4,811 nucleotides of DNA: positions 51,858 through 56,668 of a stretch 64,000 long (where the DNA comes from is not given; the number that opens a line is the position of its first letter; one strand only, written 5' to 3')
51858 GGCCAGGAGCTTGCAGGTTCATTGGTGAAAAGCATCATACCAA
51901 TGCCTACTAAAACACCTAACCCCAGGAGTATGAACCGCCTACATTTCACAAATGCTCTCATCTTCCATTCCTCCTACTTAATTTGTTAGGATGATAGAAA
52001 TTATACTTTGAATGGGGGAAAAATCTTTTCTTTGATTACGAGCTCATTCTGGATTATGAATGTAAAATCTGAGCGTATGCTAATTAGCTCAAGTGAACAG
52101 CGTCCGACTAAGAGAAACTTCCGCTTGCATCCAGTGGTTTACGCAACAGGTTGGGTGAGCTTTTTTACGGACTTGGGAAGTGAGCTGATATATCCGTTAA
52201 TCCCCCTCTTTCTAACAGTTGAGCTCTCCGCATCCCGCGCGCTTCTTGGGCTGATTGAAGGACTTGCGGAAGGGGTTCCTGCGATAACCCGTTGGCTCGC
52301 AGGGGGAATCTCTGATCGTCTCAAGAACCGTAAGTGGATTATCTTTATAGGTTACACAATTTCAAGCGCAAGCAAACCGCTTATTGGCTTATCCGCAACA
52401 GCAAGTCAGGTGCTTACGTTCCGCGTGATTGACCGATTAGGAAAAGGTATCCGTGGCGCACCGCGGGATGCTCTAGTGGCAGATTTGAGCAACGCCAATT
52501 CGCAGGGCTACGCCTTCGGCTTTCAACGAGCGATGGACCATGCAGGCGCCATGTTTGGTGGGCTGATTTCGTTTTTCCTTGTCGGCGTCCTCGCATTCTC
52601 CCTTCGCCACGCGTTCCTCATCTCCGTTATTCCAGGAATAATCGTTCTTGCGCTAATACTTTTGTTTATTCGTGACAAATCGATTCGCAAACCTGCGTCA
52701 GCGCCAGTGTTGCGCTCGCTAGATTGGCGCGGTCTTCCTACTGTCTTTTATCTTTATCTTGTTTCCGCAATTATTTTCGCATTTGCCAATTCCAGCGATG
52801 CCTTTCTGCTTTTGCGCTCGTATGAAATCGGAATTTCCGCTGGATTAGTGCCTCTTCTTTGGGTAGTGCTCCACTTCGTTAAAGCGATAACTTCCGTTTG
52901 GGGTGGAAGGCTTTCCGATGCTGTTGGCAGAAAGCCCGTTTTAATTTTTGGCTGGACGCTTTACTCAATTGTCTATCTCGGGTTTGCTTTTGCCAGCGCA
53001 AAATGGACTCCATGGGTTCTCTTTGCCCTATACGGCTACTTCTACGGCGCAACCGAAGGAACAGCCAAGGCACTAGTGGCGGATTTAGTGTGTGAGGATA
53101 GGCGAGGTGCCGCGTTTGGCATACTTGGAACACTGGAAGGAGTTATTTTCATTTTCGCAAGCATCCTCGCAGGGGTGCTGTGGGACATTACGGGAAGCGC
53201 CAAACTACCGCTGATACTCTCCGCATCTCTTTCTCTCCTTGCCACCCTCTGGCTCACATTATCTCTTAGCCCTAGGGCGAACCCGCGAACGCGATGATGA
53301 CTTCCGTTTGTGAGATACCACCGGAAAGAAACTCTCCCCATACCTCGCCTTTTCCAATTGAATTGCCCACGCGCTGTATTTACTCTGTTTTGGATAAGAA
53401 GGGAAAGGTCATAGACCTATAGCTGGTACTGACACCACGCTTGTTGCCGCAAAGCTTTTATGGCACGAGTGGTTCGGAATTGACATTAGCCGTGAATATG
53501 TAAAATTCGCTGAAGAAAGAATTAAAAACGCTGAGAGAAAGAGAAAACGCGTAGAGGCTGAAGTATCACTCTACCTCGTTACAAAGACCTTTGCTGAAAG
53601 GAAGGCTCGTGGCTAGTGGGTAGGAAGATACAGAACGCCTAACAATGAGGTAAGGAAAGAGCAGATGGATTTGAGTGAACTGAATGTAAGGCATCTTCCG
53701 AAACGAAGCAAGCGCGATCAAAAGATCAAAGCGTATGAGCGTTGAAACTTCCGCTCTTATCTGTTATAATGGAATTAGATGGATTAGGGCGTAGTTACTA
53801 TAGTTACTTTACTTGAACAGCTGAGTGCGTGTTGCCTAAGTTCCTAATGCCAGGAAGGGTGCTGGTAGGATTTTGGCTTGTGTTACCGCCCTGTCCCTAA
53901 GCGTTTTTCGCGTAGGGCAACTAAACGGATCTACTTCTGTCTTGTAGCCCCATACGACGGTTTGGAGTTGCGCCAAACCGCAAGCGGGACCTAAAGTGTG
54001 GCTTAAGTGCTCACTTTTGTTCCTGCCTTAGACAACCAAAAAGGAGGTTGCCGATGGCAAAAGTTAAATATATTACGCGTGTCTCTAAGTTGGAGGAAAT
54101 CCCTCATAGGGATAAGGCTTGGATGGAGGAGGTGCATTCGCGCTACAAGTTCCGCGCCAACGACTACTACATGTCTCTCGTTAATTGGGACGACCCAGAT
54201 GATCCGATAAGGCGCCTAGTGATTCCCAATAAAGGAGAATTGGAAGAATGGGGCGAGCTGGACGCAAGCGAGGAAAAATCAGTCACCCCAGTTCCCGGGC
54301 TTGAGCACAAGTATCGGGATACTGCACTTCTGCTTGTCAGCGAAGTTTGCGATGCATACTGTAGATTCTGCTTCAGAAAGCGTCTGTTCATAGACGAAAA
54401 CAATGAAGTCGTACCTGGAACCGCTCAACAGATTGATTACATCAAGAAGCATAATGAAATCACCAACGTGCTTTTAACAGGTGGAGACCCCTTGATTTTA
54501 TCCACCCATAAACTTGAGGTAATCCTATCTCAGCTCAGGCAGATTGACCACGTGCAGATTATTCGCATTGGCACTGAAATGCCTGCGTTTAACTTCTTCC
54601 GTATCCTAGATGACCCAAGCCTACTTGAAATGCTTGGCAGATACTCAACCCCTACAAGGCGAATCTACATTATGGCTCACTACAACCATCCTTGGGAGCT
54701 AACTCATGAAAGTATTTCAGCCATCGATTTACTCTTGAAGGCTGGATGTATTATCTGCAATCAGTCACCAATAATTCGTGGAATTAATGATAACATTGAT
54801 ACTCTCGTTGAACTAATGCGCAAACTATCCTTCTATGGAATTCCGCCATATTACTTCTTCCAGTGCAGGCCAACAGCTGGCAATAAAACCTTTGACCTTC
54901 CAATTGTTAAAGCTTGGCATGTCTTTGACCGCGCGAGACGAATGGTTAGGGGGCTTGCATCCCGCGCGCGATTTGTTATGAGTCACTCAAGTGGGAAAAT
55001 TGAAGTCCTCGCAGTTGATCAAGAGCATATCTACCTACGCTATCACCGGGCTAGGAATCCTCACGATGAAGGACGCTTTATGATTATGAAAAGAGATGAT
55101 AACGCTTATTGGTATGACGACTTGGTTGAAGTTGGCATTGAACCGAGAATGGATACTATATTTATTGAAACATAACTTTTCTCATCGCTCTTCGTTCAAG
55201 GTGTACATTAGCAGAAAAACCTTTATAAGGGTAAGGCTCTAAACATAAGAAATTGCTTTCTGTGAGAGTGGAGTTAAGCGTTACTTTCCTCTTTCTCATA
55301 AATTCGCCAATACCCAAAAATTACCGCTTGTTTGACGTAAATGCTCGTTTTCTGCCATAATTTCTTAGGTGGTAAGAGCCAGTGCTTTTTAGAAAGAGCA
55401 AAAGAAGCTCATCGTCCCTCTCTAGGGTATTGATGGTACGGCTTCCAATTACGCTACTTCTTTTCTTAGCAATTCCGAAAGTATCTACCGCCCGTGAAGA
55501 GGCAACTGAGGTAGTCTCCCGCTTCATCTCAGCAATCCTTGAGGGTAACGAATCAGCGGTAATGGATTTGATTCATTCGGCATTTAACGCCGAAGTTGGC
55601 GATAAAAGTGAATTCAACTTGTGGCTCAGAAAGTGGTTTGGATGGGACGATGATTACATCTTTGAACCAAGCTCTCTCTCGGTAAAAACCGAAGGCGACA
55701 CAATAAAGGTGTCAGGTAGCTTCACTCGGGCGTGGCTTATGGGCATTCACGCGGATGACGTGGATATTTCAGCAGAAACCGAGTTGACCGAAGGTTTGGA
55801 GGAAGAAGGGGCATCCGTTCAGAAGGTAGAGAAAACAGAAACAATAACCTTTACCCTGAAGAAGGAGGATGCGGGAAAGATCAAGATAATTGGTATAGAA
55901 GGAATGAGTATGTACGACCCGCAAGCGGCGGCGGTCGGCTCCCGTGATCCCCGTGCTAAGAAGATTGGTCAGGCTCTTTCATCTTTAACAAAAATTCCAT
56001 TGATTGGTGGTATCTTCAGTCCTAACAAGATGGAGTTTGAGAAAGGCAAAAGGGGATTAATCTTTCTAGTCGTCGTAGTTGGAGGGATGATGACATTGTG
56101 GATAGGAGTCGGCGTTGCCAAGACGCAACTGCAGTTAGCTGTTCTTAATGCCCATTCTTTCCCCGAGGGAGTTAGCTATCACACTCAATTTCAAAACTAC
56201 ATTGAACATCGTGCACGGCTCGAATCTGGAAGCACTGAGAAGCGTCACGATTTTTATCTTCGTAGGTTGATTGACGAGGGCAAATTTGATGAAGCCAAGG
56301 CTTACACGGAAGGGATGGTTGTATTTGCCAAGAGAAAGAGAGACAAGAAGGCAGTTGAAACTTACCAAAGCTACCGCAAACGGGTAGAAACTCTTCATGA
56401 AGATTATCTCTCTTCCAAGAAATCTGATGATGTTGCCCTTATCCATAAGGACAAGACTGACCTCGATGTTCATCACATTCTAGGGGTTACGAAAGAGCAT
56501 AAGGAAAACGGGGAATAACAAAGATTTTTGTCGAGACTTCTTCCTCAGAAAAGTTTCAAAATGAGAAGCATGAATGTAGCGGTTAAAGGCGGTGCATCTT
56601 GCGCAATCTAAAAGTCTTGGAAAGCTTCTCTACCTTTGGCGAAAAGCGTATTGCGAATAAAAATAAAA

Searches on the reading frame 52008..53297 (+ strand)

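Call 63: search_protein_families(library=pfam, proteins=[window:52008-53297:+], max_evalue=0.1)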
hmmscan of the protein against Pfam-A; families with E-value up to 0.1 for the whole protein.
window:52008-53297:+ (429 aa): 4 families
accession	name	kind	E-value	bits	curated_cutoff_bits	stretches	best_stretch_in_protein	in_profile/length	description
PF07690.21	MFS_1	-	1.5e-34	119.9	33.4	2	50-279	4-241/347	Major Facilitator Superfamily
PF00083.30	Sugar_tr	-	7e-06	25.6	22.3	1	283-423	50-196/452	Sugar (and other) transporter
PF12832.13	MFS_1_like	-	0.00083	18.9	25.2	1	53-398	12-368/373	MFS_1 like family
PF11700.14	ATG22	-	0.071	12.2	24.1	1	258-418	300-471/482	Vacuole effluxer Atg22 like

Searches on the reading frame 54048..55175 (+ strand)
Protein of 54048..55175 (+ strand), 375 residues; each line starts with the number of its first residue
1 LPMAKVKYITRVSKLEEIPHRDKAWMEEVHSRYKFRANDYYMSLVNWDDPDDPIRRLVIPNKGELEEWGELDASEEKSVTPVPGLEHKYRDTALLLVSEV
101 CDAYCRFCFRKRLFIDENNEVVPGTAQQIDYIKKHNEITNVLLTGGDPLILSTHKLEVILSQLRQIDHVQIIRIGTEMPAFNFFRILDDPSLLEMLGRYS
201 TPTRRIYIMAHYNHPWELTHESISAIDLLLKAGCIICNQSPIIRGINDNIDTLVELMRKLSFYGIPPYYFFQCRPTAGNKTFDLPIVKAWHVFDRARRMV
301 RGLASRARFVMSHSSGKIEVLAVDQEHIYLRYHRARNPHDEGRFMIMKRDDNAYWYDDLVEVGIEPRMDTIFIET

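Call 63: search_protein_families(library=pfam, proteins=[window:54048-55175:+], max_evalue=0.1)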
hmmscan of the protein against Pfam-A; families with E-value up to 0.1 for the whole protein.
window:54048-55175:+ (375 aa): 2 families
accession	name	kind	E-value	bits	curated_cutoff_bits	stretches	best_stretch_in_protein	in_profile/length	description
PF04055.27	Radical_SAM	-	7.1e-09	36.5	29.5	1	97-256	3-165/166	Radical SAM superfamily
PF13353.11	Fer4_12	-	0.00074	20.3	22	1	98-165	12-79/137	4Fe-4S single cluster domain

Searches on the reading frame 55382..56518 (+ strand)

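Call 63: search_protein_families(library=pfam, proteins=[window:55382-56518:+], max_evalue=0.1)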
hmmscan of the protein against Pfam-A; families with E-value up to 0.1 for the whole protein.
window:55382-56518:+ (378 aa): 1 family
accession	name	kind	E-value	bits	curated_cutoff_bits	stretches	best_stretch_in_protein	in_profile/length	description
PF17985.6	SipA_VBS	-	0.047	14.2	20.3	0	3-17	4-18/22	SipA vinculin binding site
